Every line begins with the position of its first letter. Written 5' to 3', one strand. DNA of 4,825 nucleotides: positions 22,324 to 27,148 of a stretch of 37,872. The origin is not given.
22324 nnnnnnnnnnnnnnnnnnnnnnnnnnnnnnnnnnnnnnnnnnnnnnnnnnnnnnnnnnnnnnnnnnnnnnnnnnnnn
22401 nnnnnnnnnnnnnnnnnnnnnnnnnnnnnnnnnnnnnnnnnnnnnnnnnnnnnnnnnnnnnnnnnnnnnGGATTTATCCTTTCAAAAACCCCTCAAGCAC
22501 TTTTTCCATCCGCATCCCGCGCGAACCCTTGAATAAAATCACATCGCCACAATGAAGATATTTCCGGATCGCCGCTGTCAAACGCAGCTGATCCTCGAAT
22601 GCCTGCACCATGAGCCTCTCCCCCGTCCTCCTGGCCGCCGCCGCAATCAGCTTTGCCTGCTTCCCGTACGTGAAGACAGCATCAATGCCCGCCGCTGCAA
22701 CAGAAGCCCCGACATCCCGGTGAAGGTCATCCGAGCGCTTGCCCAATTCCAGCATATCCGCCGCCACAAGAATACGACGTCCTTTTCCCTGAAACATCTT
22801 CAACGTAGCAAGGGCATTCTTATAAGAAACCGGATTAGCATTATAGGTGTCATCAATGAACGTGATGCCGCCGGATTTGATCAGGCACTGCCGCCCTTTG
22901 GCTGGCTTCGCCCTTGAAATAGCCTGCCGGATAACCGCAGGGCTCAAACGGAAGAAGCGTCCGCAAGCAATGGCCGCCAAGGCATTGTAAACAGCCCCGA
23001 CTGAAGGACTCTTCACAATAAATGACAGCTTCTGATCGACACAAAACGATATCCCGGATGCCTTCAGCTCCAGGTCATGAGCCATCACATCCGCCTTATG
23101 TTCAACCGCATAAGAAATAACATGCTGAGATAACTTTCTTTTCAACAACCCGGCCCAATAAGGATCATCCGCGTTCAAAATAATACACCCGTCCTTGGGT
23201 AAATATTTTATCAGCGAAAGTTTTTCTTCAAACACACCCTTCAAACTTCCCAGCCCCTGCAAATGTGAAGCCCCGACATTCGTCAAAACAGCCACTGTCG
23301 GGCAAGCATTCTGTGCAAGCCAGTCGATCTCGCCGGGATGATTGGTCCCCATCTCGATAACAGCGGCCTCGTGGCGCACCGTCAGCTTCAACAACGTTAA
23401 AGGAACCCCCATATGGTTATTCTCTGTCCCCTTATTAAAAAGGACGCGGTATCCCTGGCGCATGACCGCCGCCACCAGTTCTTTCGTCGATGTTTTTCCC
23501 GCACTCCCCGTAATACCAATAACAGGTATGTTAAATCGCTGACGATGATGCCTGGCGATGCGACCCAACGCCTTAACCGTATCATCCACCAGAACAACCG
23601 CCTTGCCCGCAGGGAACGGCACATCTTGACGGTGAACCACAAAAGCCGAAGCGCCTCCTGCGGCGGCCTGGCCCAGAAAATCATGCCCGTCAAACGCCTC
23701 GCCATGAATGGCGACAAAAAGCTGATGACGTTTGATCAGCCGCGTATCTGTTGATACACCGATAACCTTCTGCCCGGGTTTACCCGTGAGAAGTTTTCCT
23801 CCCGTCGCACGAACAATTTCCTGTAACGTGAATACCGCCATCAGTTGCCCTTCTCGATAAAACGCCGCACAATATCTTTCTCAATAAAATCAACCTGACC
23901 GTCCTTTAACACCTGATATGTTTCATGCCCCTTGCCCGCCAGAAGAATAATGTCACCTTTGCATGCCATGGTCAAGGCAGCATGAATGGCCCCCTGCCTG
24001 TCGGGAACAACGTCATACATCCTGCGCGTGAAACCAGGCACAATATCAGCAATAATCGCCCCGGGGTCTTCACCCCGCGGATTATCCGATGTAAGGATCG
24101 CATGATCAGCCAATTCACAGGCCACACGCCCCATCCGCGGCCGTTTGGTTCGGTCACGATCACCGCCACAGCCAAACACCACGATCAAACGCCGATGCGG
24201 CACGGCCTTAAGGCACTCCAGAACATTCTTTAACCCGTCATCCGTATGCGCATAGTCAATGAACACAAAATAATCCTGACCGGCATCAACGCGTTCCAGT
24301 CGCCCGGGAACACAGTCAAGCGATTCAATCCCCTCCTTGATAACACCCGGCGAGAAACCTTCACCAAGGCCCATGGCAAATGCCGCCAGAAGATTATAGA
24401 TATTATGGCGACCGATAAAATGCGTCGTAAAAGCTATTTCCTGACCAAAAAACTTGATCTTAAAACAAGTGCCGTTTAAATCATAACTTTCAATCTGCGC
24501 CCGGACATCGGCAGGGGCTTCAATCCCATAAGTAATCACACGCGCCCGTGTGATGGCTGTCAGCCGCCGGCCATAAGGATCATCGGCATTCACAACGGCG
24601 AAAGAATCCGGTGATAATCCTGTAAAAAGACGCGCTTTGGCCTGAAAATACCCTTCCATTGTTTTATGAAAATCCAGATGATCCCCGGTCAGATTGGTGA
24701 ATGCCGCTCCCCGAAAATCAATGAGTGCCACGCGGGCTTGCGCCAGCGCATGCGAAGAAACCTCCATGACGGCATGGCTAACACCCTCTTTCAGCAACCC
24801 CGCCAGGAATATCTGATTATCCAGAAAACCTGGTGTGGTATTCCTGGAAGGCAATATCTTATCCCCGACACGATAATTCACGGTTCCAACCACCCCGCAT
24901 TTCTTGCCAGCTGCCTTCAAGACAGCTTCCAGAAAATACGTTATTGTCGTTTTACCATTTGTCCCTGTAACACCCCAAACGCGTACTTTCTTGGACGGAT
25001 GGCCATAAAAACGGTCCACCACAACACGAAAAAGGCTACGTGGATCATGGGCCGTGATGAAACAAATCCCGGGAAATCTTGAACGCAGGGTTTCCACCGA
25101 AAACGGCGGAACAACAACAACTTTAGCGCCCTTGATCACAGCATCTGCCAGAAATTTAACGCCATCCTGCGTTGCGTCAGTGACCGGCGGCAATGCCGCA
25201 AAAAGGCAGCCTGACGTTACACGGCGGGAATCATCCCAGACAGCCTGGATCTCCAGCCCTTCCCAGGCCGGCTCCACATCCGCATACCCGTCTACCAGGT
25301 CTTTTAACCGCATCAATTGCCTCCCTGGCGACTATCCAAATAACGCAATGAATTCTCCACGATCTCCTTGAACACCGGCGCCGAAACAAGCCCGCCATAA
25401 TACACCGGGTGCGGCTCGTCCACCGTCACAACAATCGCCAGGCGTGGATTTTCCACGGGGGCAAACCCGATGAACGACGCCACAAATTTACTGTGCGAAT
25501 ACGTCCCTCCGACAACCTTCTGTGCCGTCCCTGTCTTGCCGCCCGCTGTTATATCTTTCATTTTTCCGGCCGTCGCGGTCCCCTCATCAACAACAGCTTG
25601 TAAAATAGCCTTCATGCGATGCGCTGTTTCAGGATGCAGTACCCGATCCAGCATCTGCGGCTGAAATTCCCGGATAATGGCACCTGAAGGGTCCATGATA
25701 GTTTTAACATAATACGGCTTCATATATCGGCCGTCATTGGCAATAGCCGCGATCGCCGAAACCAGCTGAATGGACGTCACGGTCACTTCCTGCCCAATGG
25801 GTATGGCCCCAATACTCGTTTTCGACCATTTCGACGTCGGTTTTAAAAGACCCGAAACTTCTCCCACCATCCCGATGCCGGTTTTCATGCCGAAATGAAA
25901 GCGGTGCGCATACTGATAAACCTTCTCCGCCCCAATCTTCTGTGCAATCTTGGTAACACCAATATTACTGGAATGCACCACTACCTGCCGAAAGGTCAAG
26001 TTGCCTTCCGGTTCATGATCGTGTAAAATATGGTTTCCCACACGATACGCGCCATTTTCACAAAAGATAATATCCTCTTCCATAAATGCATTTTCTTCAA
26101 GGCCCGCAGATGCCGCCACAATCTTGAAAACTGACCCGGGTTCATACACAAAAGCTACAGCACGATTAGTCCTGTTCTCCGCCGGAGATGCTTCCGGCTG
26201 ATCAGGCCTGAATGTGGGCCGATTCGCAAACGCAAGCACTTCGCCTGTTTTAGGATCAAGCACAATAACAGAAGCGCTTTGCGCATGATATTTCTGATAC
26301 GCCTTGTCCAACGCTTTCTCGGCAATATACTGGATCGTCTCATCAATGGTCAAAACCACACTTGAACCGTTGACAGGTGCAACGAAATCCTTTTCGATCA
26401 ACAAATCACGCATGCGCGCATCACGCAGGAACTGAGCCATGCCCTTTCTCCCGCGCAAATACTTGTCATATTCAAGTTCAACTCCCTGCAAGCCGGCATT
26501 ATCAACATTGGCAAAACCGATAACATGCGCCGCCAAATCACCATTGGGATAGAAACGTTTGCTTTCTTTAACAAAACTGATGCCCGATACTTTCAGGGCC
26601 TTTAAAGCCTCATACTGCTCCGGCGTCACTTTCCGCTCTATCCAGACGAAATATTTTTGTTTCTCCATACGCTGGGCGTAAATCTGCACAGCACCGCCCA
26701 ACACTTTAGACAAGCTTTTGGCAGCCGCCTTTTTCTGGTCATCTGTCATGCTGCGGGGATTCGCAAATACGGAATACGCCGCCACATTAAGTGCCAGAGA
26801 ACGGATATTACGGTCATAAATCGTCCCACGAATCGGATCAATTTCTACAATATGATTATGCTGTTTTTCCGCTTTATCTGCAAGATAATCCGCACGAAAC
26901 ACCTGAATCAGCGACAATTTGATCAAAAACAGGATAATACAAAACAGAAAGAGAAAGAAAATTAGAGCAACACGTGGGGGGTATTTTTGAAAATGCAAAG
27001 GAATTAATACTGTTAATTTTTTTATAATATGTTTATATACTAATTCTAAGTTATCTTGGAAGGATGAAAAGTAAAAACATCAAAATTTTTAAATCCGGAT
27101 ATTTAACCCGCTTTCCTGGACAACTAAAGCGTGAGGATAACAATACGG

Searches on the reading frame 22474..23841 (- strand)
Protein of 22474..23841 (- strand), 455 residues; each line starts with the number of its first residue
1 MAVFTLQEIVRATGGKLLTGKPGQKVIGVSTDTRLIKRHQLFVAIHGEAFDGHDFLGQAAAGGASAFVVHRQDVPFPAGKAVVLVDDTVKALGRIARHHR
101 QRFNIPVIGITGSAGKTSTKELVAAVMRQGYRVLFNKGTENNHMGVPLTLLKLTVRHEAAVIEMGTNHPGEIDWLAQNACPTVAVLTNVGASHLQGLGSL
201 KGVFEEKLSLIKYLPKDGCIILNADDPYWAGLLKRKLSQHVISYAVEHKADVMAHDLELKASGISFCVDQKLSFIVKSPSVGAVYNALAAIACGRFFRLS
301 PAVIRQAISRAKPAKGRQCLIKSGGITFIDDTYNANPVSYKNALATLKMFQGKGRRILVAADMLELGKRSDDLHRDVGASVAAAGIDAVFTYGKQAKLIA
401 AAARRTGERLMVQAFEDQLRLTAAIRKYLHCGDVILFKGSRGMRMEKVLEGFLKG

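Call 91: search_protein_families(library=pfam, proteins=[window:22474-23841:-], max_evalue=0.000001)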
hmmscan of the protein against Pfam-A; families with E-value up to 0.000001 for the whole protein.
window:22474-23841:- (455 aa): 3 families
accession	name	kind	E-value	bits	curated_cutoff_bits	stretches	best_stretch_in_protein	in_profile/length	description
PF08245.18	Mur_ligase_M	-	6.7e-41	140.9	24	1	110-293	1-199/200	Mur ligase middle domain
PF02875.26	Mur_ligase_C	-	1.1e-20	75.2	28.4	1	317-441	2-127/127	Mur ligase, glutamate ligase domain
PF01225.30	Mur_ligase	-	5.8e-09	36.6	21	1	28-99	4-94/95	Mur ligase family, catalytic domain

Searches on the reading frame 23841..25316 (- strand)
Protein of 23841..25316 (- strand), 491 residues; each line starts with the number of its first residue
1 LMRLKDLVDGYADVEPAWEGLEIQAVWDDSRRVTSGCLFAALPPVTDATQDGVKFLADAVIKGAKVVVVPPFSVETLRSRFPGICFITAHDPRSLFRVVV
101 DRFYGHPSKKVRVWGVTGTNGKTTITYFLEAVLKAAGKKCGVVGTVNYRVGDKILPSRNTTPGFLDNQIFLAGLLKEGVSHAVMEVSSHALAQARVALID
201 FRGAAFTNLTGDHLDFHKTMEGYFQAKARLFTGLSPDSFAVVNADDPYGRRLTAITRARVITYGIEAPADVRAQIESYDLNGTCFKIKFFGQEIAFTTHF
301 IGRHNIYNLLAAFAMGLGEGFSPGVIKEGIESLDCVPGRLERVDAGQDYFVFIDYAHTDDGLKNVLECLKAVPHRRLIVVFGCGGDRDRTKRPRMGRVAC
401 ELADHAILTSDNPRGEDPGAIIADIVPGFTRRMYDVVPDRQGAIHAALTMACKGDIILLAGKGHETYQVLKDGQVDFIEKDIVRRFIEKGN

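Call 91: search_protein_families(library=pfam, proteins=[window:23841-25316:-], max_evalue=0.000001)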
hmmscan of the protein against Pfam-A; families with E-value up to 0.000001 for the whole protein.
window:23841-25316:- (491 aa): 2 families
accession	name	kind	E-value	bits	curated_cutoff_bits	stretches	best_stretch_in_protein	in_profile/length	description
PF08245.18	Mur_ligase_M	-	2e-56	191.6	24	1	116-315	1-199/200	Mur ligase middle domain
PF02875.26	Mur_ligase_C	-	2.3e-32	112.9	28.4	1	338-463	1-127/127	Mur ligase, glutamate ligase domain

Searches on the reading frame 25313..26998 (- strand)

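Call 91: search_protein_families(library=pfam, proteins=[window:25313-26998:-], max_evalue=0.000001)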
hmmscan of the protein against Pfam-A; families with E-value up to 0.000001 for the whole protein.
window:25313-26998:- (561 aa): 2 families
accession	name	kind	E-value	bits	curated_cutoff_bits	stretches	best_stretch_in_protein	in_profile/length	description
PF00905.27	Transpeptidase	-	1.5e-77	261.2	22.1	1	243-548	2-299/299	Penicillin binding protein transpeptidase domain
PF03717.20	PBP_dimer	-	1e-25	91.6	24.4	1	53-195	2-172/180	Penicillin-binding Protein dimerisation domain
